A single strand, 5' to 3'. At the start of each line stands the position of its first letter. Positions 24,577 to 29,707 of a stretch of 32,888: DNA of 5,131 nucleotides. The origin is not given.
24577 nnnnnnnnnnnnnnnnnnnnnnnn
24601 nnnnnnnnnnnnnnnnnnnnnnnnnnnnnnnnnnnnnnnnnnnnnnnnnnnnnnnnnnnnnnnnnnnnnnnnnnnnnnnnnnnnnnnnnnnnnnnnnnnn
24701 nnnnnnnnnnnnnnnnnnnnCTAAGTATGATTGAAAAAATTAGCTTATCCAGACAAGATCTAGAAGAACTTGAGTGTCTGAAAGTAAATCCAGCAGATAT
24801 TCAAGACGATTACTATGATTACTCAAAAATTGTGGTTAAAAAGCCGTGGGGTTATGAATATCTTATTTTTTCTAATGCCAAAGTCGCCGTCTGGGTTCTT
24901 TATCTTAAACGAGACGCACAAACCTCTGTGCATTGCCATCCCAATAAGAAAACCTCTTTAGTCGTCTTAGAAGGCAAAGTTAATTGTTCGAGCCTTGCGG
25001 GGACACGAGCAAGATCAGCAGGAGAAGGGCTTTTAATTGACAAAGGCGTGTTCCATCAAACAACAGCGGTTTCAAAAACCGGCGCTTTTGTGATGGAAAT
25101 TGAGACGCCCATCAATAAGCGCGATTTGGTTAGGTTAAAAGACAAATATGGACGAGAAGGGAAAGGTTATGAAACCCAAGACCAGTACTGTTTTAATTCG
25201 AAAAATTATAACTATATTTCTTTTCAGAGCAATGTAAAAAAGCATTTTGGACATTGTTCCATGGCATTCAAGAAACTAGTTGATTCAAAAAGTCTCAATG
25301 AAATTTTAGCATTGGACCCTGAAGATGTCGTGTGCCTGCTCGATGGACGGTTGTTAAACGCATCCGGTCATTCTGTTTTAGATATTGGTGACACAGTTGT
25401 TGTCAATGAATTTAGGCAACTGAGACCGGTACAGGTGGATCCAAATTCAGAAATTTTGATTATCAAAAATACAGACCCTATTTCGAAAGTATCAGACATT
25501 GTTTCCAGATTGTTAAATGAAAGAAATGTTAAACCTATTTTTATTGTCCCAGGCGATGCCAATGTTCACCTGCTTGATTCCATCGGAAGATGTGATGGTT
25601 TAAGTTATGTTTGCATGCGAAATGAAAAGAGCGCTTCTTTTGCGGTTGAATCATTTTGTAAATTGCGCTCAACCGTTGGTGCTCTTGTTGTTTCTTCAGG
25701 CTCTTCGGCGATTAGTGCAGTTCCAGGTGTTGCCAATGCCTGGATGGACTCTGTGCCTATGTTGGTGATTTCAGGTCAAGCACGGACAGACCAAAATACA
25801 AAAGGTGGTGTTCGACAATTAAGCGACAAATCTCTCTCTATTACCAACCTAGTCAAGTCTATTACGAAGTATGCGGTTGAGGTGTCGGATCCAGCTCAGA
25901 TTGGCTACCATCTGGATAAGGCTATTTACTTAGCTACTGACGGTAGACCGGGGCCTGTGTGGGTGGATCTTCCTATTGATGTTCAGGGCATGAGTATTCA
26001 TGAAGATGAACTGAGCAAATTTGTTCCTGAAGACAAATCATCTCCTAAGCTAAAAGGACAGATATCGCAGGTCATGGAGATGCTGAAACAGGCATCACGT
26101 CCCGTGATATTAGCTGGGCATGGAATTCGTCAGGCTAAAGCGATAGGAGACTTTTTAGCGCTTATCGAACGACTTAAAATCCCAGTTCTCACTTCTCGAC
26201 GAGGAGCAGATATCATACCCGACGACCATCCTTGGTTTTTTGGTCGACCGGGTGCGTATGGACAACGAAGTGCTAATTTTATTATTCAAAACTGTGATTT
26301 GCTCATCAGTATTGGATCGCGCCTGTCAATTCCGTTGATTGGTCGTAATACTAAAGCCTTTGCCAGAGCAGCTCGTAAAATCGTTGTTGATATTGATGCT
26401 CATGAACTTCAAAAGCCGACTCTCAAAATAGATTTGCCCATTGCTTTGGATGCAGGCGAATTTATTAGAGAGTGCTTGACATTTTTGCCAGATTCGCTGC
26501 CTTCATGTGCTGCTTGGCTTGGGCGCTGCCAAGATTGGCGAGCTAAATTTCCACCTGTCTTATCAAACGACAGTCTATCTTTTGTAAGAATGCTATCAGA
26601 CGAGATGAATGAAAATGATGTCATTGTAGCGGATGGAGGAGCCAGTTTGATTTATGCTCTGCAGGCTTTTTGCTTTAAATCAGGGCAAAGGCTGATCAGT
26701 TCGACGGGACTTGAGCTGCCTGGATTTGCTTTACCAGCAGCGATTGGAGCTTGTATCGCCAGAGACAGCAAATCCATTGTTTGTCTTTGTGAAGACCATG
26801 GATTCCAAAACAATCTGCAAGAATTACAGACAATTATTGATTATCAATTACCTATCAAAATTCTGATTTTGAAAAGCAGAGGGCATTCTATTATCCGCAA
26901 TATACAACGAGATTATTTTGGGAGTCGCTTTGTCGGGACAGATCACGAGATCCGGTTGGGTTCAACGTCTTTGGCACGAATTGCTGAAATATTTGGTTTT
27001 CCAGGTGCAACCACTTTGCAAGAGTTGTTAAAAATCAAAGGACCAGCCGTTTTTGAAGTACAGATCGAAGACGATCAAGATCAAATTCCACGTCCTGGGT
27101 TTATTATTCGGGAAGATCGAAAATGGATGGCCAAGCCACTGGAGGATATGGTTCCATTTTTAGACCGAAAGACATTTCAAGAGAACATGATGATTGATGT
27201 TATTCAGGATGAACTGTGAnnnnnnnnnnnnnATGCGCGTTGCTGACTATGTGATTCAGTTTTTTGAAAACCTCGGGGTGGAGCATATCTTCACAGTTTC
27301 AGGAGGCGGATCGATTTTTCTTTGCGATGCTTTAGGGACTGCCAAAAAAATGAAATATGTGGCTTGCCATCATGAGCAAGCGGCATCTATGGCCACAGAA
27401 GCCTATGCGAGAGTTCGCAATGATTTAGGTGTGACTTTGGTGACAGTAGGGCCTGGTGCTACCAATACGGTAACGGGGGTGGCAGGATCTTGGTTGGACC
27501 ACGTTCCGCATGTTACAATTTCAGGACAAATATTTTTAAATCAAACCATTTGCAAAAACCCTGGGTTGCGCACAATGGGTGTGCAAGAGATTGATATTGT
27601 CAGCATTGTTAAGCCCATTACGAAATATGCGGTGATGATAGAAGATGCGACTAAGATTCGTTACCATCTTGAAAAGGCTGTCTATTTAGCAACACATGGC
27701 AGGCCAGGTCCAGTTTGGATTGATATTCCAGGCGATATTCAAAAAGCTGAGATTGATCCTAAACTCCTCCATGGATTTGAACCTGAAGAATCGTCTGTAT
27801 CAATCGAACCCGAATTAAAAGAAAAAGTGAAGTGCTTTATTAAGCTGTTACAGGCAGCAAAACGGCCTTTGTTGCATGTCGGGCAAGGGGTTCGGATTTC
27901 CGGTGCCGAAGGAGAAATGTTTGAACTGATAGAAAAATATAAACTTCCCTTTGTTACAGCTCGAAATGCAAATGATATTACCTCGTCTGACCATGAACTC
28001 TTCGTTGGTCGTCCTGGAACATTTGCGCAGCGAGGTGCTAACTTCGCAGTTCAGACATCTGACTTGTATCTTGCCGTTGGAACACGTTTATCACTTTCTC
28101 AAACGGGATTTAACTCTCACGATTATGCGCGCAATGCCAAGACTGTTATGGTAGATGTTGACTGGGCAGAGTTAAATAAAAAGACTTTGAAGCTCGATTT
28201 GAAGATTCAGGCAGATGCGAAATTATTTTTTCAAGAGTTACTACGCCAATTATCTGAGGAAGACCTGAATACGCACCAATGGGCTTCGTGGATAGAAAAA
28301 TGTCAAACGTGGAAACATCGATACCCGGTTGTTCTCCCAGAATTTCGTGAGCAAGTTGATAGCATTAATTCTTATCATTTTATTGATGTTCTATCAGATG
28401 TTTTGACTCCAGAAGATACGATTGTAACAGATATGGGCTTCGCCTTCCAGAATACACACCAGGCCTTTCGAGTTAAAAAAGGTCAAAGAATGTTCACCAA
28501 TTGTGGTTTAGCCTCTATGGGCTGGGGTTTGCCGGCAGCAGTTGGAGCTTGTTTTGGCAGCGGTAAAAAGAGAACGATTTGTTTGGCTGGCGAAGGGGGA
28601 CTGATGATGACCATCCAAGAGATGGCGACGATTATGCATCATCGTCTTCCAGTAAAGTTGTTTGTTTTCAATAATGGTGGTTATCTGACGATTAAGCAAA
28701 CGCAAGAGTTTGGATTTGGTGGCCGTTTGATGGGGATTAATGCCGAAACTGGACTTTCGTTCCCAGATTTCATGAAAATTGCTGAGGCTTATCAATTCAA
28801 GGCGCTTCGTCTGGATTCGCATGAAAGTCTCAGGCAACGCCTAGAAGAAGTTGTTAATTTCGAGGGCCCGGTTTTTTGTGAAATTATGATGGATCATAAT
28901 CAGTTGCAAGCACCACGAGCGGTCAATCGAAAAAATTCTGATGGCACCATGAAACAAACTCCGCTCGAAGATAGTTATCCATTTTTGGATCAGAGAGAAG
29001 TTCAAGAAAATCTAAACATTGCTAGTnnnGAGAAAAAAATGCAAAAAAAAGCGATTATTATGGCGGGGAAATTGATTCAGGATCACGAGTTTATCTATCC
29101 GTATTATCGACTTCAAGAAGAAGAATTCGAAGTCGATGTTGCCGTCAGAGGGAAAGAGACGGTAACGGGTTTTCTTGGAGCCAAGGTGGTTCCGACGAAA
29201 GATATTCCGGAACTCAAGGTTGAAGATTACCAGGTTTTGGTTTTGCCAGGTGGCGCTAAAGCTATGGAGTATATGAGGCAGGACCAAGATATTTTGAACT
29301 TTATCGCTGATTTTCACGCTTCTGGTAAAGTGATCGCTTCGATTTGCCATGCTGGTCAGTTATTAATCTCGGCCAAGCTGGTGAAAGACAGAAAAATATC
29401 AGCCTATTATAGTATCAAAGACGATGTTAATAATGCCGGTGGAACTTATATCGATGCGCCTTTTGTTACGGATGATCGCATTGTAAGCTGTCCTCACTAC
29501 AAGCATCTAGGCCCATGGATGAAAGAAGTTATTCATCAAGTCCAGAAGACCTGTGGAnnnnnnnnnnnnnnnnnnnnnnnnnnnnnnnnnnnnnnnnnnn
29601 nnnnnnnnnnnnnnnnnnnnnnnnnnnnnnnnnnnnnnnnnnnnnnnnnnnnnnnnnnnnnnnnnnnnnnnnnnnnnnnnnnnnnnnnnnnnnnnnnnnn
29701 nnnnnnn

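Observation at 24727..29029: Tandem ThDP paralogues: a cupin-fused copy with a ruined ThDP-Mg motif next to an intact copy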

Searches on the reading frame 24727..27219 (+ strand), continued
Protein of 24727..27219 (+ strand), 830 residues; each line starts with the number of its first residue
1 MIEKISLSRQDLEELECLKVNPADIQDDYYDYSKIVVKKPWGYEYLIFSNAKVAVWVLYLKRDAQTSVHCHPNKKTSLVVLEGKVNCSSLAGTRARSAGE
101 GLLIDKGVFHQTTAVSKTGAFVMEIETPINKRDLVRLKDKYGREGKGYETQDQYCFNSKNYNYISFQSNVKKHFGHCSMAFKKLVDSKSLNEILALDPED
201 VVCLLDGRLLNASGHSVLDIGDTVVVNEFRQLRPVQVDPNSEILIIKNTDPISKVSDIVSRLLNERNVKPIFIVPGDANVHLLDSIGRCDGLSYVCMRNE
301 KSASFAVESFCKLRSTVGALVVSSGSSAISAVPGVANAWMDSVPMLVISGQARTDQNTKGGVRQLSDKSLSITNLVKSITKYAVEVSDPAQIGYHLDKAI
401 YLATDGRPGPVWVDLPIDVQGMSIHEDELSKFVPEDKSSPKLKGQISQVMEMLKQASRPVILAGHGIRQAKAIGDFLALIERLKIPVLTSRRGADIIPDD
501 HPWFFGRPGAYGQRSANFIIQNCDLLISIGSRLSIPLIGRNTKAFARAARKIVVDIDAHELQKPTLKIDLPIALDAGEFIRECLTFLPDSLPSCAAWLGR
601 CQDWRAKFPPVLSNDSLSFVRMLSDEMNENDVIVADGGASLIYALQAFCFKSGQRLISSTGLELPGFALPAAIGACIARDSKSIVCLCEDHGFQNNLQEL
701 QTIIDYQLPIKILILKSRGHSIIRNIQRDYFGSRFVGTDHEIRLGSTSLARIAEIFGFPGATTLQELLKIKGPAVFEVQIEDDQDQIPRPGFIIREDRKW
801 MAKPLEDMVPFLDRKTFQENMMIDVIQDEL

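Call 38: fold_search(model_id=the predicted structure, library=pdb)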
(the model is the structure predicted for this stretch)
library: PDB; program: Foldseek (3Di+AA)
matches with E <= 10: 1864; with E <= 0.001: 1116
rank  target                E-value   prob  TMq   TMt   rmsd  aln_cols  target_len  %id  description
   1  8rph_D                1.4e-57  1.00  0.66  0.89   2.6       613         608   32  JanthE from Janthinobacterium sp. HH01,ketobutyryl-ThDP (released 2024-06-12)
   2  8rpj_C                1.8e-57  1.00  0.65  0.88   2.8       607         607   32  JanthE from Janthinobacterium sp. HH01 (released 2024-06-12)
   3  8rph_A                7.5e-57  1.00  0.65  0.89   2.5       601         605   33  JanthE from Janthinobacterium sp. HH01,ketobutyryl-ThDP (released 2024-06-12)
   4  8rph_B                9.4e-57  1.00  0.65  0.89   2.3       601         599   33  JanthE from Janthinobacterium sp. HH01,ketobutyryl-ThDP (released 2024-06-12)
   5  8rpj_D                3.1e-56  1.00  0.65  0.91   2.4       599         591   33  JanthE from Janthinobacterium sp. HH01 (released 2024-06-12)
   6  8rpi_F                2.0e-55  1.00  0.65  0.89   2.4       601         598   32  JanthE from Janthinobacterium sp. HH01, lactyl-ThDP (released 2024-06-12)
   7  9yjz_A                1.9e-44  1.00  0.59  0.84   4.7       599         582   23  cryoEM structure of Apo Aspergillus fumigatus acetolactate synthase (ALS) (released 2026-03-18)
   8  6u9d_A                4.8e-44  1.00  0.60  0.81   4.5       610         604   22  Saccharomyces cerevisiae acetohydroxyacid synthase (released 2020-07-15)
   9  6u9d_B                6.1e-43  1.00  0.60  0.80   4.5       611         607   21  Saccharomyces cerevisiae acetohydroxyacid synthase (released 2020-07-15)
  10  7u25                  6.9e-43  1.00  0.61  0.86   2.8       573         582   25  Crystal structure of arabidopsis thaliana acetohydroxyacid synthase W574L mutant in complex with bispyribac-sodium (released 2022-06-01)
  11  5k3s                  8.1e-43  1.00  0.61  0.86   2.8       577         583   24  Crystal structure of Arabidopsis thaliana acetohydroxyacid synthase in complex with a pyrimidinyl-benzoate herbicide, bi (released 2017-02-08)
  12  5wkc_B                1.1e-42  1.00  0.61  0.83   3.8       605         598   22  Saccharomyces cerevisiae acetohydroxyacid synthase in complex with the herbicide penoxsulam (released 2018-02-14)
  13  6u9d_E                1.1e-42  1.00  0.60  0.82   4.2       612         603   22  Saccharomyces cerevisiae acetohydroxyacid synthase (released 2020-07-15)
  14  6lpi_C                1.2e-42  1.00  0.59  0.90   2.9       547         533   24  Crystal Structure of AHAS holo-enzyme (released 2020-11-18)
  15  7tzz                  2.1e-42  1.00  0.60  0.85   2.9       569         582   25  Crystal structure of arabidopsis thaliana acetohydroxyacid synthase P197T mutant in complex with bispyribac-sodium (released 2022-06-01)
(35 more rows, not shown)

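Call 44: search_protein_families(library=pfam, proteins=[L050:11550-12635:+, L060:14197-16026:+, L062:9735-10496:+, L063:8616-9398:+, L011:12025-13461:+, L027:5783-7315:+, L001:1141-1758:+], max_evalue=0.00001)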
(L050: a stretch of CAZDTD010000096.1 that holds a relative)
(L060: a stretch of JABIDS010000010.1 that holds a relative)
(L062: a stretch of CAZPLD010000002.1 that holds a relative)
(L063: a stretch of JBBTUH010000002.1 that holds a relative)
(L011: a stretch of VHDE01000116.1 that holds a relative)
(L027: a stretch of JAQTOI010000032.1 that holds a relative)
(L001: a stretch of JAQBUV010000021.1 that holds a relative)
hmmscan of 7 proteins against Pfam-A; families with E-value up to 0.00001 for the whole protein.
L050:11550-12635:+ (362 aa): 1 family
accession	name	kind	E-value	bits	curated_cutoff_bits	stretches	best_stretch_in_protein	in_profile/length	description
PF04055.27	Radical_SAM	-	1.9e-21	77.4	29.5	1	42-192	2-151/166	Radical SAM superfamily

L060:14197-16026:+ (610 aa): 2 families
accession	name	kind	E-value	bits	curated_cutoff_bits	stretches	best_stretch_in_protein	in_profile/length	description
PF04055.27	Radical_SAM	-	2.8e-19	70.3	29.5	1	255-418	3-165/166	Radical SAM superfamily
PF02310.24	B12-binding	-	3e-10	40.4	32.1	1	55-173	9-114/121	B12 binding domain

L062:9735-10496:+ (254 aa): 1 family
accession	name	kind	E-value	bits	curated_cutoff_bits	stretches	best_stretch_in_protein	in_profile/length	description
PF00535.33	Glycos_transf_2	-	2.3e-07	31.4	23.3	1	15-178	1-164/168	Glycosyl transferase family 2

L063:8616-9398:+ (261 aa): 1 family
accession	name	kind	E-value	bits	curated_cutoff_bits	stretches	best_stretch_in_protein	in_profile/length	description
PF00483.29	NTP_transferase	-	4.8e-09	36.6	21.2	1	2-161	1-142/245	Nucleotidyl transferase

L011:12025-13461:+ (479 aa): 1 family
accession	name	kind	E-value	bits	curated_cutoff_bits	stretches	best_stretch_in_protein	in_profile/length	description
PF04055.27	Radical_SAM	-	6.7e-20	72.4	29.5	1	67-244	1-166/166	Radical SAM superfamily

L027:5783-7315:+ (511 aa): 2 families
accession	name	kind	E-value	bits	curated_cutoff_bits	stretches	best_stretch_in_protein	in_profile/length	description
PF00294.29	PfkB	-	3.8e-16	59.7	25.8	1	197-496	3-298/302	pfkB family carbohydrate kinase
PF01467.32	CTP_transf_like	-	1.2e-13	51.9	21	1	33-146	3-113/133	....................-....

L001:1141-1758:+ (206 aa): 1 family
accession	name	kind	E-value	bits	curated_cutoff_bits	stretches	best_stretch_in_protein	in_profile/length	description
PF13580.11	SIS_2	-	7.2e-09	36.2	27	1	21-144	17-138/138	SIS domain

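Call 62: find_encoding_contigs(protein=window:24727-27219:+, flank=2000, max_places=3)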
Protein window:24727-27219:+ (830 aa): no gene with exactly this product is on record in the collection.

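Call 63: find_encoding_contigs(protein=P0001, flank=3000, max_places=3)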
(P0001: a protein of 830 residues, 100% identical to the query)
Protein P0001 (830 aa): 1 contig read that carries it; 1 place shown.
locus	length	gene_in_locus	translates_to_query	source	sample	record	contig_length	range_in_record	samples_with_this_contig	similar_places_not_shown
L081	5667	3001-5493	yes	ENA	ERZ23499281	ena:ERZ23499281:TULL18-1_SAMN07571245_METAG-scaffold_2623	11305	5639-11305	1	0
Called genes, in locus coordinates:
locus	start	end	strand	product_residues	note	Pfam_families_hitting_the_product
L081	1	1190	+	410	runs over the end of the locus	PF03721:UDPG_MGDP_dh_N, PF00984:UDPG_MGDP_dh, PF03720:UDPG_MGDP_dh_C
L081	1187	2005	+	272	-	PF01370:Epimerase, PF04321:RmlD_sub_bind, PF16363:GDP_Man_Dehyd (faint)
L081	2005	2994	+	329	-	PF01370:Epimerase, PF16363:GDP_Man_Dehyd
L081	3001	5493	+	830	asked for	PF02776:TPP_enzyme_N, PF00205:TPP_enzyme_M, PF02775:TPP_enzyme_C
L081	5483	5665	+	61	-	?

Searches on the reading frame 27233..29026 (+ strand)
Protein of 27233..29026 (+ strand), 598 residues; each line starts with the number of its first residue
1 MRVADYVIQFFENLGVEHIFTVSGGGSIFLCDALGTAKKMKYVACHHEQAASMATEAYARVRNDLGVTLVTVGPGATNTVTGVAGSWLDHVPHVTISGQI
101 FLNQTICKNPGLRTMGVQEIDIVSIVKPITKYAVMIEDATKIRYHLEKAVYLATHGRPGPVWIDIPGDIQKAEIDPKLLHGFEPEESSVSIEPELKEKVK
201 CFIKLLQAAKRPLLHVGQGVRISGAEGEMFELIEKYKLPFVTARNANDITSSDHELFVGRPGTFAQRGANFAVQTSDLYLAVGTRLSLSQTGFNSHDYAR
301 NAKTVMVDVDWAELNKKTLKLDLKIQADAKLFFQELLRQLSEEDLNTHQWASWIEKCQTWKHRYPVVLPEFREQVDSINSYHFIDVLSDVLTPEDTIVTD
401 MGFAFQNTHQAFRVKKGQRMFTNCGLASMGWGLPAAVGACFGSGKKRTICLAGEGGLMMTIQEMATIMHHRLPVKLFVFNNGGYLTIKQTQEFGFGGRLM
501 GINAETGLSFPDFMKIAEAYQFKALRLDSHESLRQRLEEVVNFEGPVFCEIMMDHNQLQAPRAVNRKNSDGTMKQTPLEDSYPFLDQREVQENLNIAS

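Call 5: search_protein_families(library=pfam, proteins=[window:27233-29026:+], max_evalue=0.01)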
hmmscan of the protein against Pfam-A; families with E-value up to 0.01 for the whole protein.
window:27233-29026:+ (598 aa): 3 families
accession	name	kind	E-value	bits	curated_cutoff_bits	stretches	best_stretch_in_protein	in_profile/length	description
PF02775.26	TPP_enzyme_C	-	5.6e-35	120.8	21.9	1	405-551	6-151/151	Thiamine pyrophosphate enzyme, C-terminal TPP binding domain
PF00205.28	TPP_enzyme_M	-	1.3e-30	106.3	30.4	1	201-336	3-137/137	Thiamine pyrophosphate enzyme, central domain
PF02776.23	TPP_enzyme_N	-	1.3e-30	106.1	26.8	1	1-106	1-106/119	Thiamine pyrophosphate enzyme, N-terminal TPP binding domain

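Call 6: search_protein_families(library=ncbifam, proteins=[window:27233-29026:+], max_evalue=0.01)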
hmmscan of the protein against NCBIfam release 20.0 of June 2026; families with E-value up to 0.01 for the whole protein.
window:27233-29026:+ (598 aa): 54 families (the best 25 are shown)
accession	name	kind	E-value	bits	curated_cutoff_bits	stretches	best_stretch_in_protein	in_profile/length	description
TIGR00118.1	acolac_lg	equivalog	1.5e-114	383.5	538.35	1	1-561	1-542/557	biosynthetic-type acetolactate synthase large subunit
NF004710.0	PRK06048.1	equivalog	2e-106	356.7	976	1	1-557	8-541/561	acetolactate synthase large subunit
NF006524.0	PRK08978.1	equivalog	2e-105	353.2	738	1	1-560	1-531/548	acetolactate synthase 2 catalytic subunit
NF006016.1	PRK08155.1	equivalog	6.4e-105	351.7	870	1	3-558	5-537/554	acetolactate synthase large subunit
NF004919.0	PRK06276.1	equivalog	8.2e-104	348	866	1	1-557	1-542/582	acetolactate synthase large subunit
NF005651.0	PRK07418.1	subfamily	3.7e-101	339.2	942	1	5-557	23-563/617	acetolactate synthase large subunit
NF005860.0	PRK07789.1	equivalog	7.5e-99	331.7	881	1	4-561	37-586/615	acetolactate synthase large subunit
NF005058.0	PRK06466.1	equivalog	1.3e-98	331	951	1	4-566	7-560/574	acetolactate synthase 3 large subunit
NF005228.0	PRK06725.1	equivalog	4.2e-98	329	991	1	3-562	18-554/571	acetolactate synthase large subunit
NF005584.0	PRK07282.1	equivalog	1.1e-96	324.7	970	1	4-559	13-546/566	acetolactate synthase large subunit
NF005824.0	PRK07710.1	equivalog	1.4e-94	317.5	976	1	4-556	20-551/573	acetolactate synthase large subunit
NF006581.0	PRK09107.1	equivalog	1.4e-92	310.9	974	1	2-555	12-555/595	acetolactate synthase 3 large subunit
NF006525.0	PRK08979.1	equivalog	2.8e-91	306.7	1084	1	4-563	7-555/572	acetolactate synthase 3 large subunit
NF006319.0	PRK08527.1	equivalog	5.5e-91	305.7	905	1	4-556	7-541/565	acetolactate synthase large subunit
NF005364.0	PRK06882.1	equivalog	2.4e-87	293.7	1083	1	4-564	7-556/574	acetolactate synthase 3 large subunit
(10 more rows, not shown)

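Call 26: search_solved_structures(query=window:27233-29026:+, max_evalue=1e-20)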
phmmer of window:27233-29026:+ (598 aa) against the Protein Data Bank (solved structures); distinct sequences matched with E-value up to 1e-20: 143 (the best 60 are shown).
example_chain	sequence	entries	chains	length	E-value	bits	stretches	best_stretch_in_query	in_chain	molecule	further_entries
8rph_A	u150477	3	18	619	2.3e-134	452.3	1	2-592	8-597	Thiamine pyrophosphate-binding protein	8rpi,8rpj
5ahk_A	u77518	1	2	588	1.7e-82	281.1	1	1-562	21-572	ACETOLACTATE SYNTHASE II, LARGE SUBUNIT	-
6lpi_A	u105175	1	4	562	1.5e-73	251.6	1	4-559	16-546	Acetolactate synthase isozyme 1 large subunit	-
3e9y_A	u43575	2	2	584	4.9e-69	236.6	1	3-561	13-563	Acetolactate synthase, chloroplastic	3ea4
7tzz_A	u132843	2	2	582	8.8e-69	235.8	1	3-561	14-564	Acetolactate synthase, chloroplastic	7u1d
7u25_A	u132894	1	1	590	9.2e-69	235.7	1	3-561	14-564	Acetolactate synthase, chloroplastic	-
7stq_A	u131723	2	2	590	1.3e-68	235.3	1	3-561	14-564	Acetolactate synthase, chloroplastic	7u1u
6u9h_A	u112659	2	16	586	1.6e-68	234.9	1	3-561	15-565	Acetolactate synthase, chloroplastic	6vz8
1ybh_A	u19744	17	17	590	1.6e-68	234.9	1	3-561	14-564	Acetolactate synthase, chloroplast | Acetolactate synthase | Acetolactate synthase, chloroplastic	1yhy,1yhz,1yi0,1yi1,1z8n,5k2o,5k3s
8et5_A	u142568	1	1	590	1.8e-68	234.7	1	3-561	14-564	Acetolactate synthase, chloroplastic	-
1jsc_A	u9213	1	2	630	7.7e-58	199.7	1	14-558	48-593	ACETOHYDROXY-ACID SYNTHASE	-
6u9d_A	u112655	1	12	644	8.4e-58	199.5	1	14-558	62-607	Acetolactate synthase catalytic subunit, mitochondrial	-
1n0h_A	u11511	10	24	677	9.9e-58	199.3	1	14-558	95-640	Acetolactate synthase | Acetolactate synthase, mitochondrial | Acetolactate synthase catalytic subunit, mitochondrial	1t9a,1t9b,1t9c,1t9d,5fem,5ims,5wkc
6dek_A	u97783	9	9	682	5.1e-56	193.6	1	16-556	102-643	Acetolactate synthase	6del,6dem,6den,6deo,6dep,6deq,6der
9yjz_A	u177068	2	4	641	1.3e-55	192.3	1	12-556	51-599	Acetolactate synthase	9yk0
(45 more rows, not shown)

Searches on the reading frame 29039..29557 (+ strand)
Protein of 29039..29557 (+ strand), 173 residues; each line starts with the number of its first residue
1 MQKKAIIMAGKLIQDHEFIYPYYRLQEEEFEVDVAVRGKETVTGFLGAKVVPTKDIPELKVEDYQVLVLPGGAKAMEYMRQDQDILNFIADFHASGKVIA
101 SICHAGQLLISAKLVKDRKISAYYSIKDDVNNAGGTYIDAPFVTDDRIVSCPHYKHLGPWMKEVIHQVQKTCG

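Call 5: search_protein_families(library=pfam, proteins=[window:29039-29557:+], max_evalue=0.01)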
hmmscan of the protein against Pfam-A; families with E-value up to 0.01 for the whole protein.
window:29039-29557:+ (173 aa): 1 family
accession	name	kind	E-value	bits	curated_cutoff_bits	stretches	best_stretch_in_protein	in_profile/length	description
PF01965.30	DJ-1_PfpI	-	1.6e-40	139.1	26.6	1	3-166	1-164/165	DJ-1/PfpI family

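Call 6: search_protein_families(library=ncbifam, proteins=[window:29039-29557:+], max_evalue=0.01)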
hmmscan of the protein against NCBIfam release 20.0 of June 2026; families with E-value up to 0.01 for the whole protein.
window:29039-29557:+ (173 aa): 8 families
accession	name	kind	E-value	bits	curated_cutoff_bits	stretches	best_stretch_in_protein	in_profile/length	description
TIGR01382.1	PfpI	subfamily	1.5e-40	138.5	139.05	1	5-168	2-168/169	DJ-1/PfpI/YhbO family deglycase/protease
NF040823.1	deglyc_PfpI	equivalog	8.6e-34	116.8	330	1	5-166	3-163/166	deglycase PfpI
TIGR01383.1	not_thiJ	equivalog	1.4e-16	60.8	131.25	1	12-149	9-149/180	DJ-1 family glyoxalase III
NF008605.0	PRK11574.1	equivalog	8.4e-12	45.2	252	1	33-148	36-150/196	protein deglycase YajL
NF003168.0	PRK04155.1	equivalog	3e-06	26.5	365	1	62-126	146-210/287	glyoxalase III HchA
NF008747.0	PRK11780.1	equivalog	2.2e-05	24.5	180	1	54-170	76-208/218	isoprenoid biosynthesis glyoxalase ElbB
TIGR01737.1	FGAM_synth_I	equivalog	0.00033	20.1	177.8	1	57-116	34-98/228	phosphoribosylformylglycinamidine synthase I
NF002252.0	PRK01175.1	equivalog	0.0011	18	298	1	59-114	44-107/261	phosphoribosylformylglycinamidine synthase subunit PurQ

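Call 69: search_solved_structures(query=window:29039-29557:+, max_evalue=1e-10)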
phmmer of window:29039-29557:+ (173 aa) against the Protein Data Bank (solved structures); distinct sequences matched with E-value up to 1e-10: 15.
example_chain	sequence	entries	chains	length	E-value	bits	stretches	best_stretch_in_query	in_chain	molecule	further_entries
4ofw_A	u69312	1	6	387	2.9e-30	108.6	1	45-140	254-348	Protein DJ-1 homolog D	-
3uk7_A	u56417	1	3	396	3.4e-30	108.4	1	46-140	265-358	Class I glutamine amidotransferase-like domain-containing protein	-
1g2i_A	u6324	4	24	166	1.7e-27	99.5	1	5-166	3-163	PROTEASE I | Deglycase PH1704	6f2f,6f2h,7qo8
4ogg_A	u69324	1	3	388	3.4e-27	98.6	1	46-140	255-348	Protein DJ-1 homolog D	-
3l18_A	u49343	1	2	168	5.9e-26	94.6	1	4-165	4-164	Intracellular protease I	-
6hf6_A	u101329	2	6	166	2.2e-25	92.7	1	5-166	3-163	Deglycase PH1704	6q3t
5tw0_A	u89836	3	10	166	1.5e-23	86.7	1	5-166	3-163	Peptidase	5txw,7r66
1oi4_A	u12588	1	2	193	2.5e-19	73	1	3-151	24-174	HYPOTHETICAL PROTEIN YHBO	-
3fse_A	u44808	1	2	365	1e-16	64.5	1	3-151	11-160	two-domain protein containing DJ-1/ThiJ/PfpI-like and ferritin-like domains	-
4y0n_A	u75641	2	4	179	6.7e-16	61.8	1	2-169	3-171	Uncharacterized protein SAV1875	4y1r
4y1f_A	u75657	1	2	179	1.8e-15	60.5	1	3-169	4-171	Uncharacterized protein SAV1875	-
4y1g_A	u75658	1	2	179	3.3e-15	59.6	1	3-169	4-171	Uncharacterized protein SAV1875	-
8r3n_B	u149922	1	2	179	7.2e-15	58.5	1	58-152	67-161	Protease PfpI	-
4y1e_A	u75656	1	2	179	3.2e-14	56.4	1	2-169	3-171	Uncharacterized protein SAV1875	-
2vrn_A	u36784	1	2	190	3.2e-13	53.1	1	56-167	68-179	PROTEASE I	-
